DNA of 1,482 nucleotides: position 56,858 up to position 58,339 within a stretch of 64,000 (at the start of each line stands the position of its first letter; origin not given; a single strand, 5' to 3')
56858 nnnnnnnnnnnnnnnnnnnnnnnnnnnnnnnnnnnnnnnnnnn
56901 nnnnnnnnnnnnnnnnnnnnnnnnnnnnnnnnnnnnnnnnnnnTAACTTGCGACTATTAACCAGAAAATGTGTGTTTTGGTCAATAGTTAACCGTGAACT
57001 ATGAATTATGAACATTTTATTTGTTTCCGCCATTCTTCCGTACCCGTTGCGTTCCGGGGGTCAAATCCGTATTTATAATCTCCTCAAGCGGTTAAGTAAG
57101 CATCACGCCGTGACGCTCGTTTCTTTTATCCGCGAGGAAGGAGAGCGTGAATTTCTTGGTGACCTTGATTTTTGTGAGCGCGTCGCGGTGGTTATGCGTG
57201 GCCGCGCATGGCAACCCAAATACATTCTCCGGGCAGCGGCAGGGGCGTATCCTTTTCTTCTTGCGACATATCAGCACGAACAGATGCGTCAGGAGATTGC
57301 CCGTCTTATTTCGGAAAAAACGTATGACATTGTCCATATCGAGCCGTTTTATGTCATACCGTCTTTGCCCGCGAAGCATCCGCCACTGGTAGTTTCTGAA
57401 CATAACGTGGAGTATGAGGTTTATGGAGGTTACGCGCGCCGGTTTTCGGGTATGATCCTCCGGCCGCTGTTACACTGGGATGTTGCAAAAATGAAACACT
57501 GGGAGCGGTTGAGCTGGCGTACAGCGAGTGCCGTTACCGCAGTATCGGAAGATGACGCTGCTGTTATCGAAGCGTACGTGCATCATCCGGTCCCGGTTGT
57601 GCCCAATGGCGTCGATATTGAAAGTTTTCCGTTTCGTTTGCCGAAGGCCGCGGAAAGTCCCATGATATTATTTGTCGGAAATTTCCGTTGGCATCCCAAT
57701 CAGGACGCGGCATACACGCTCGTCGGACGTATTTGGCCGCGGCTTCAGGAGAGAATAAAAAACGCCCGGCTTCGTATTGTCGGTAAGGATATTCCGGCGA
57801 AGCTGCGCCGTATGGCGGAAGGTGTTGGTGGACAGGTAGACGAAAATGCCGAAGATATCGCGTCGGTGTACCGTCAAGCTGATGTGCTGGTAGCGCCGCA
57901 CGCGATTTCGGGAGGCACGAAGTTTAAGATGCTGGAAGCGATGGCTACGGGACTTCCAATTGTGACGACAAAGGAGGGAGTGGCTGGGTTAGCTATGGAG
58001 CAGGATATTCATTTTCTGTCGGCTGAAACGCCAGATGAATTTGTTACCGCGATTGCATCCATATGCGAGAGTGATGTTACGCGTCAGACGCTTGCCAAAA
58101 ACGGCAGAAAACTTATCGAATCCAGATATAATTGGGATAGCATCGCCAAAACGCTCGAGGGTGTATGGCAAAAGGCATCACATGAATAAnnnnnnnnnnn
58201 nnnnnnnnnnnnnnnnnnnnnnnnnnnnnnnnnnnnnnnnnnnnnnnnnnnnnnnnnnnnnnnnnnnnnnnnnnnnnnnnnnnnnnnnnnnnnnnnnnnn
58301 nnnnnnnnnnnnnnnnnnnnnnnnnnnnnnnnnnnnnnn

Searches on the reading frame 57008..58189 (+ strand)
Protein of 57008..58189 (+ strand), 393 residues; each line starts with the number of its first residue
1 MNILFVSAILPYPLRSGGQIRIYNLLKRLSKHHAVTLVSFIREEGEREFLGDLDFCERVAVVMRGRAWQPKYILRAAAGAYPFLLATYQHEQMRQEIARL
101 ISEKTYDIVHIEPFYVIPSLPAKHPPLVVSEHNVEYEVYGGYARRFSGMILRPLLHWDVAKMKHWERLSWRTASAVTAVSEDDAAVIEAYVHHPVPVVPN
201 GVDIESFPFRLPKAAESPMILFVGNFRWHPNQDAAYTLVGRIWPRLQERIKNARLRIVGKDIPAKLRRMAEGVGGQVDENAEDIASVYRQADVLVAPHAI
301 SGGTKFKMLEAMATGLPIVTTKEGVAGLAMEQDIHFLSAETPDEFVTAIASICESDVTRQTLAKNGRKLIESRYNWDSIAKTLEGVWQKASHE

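Call 52: search_protein_families(library=pfam, proteins=[window:57008-58189:+], max_evalue=0.0001)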
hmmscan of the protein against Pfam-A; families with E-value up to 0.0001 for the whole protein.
window:57008-58189:+ (393 aa): 5 families
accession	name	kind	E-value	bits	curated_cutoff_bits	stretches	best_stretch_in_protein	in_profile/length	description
PF13692.12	Glyco_trans_1_4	-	4.3e-22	79.3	27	1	218-353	2-140/142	Glycosyl transferases group 1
PF00534.26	Glycos_transf_1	-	4.4e-15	56.1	26.4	1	204-368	2-171/172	Glycosyl transferases group 1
PF13439.12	Glyco_transf_4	-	1.6e-13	51.5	28.5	1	16-205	2-169/170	Glycosyltransferase Family 4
PF13524.12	Glyco_trans_1_2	-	1.1e-10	42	25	1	248-384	7-143/144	Glycosyl transferase-like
PF13579.12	Glyco_trans_4_4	-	3.6e-07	31.1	29.7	1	17-201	2-158/158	Glycosyl transferase 4-like domain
